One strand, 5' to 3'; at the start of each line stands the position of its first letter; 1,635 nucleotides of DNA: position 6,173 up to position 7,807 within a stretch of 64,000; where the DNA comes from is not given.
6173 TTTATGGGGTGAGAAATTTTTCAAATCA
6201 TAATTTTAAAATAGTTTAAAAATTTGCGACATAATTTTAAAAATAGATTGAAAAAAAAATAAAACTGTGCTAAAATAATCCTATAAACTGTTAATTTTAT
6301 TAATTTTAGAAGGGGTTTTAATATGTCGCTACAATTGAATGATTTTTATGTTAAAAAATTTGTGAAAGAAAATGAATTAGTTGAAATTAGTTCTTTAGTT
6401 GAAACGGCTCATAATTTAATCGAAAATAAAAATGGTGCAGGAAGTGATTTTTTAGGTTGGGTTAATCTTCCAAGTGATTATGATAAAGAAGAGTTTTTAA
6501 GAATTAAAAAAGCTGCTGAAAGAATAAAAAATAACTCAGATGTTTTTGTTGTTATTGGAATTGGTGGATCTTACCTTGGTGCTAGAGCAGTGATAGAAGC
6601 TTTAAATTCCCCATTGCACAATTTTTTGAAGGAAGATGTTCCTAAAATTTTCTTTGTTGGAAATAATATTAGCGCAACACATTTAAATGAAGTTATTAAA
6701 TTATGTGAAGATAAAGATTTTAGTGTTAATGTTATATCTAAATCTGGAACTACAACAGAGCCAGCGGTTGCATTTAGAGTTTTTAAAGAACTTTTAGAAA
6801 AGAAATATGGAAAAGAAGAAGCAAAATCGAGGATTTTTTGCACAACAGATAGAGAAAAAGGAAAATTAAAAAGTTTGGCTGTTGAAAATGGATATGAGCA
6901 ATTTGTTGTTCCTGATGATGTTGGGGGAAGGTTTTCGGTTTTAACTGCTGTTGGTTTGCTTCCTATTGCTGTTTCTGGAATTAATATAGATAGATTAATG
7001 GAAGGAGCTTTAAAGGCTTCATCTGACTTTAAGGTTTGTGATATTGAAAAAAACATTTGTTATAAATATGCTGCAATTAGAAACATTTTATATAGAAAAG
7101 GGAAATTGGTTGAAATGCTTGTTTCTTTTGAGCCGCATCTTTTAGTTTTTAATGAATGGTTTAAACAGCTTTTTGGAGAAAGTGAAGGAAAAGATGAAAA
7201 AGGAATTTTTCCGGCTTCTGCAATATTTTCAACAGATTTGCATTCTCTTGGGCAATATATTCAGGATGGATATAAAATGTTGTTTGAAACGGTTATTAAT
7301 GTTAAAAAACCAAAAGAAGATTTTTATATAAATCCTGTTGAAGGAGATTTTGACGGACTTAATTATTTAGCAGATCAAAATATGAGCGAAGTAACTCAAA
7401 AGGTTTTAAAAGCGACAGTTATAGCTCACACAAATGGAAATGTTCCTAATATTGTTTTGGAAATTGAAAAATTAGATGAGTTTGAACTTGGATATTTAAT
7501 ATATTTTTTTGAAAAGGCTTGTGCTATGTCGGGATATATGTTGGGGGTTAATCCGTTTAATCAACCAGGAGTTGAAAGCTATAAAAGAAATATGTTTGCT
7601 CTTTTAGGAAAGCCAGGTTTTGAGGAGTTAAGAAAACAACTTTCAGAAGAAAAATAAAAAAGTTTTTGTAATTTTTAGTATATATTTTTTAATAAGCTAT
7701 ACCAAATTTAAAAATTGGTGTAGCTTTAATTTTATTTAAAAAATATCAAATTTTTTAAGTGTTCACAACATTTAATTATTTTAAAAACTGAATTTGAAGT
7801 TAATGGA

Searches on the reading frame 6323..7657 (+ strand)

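Call 17: search_protein_families(library=pfam, proteins=[window:6323-7657:+], max_evalue=0.00001)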
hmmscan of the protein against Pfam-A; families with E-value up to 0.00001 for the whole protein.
window:6323-7657:+ (444 aa): 1 family
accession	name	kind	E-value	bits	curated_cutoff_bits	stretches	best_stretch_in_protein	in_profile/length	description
PF00342.24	PGI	-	5.4e-30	104.9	22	1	75-421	99-459/486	Phosphoglucose isomerase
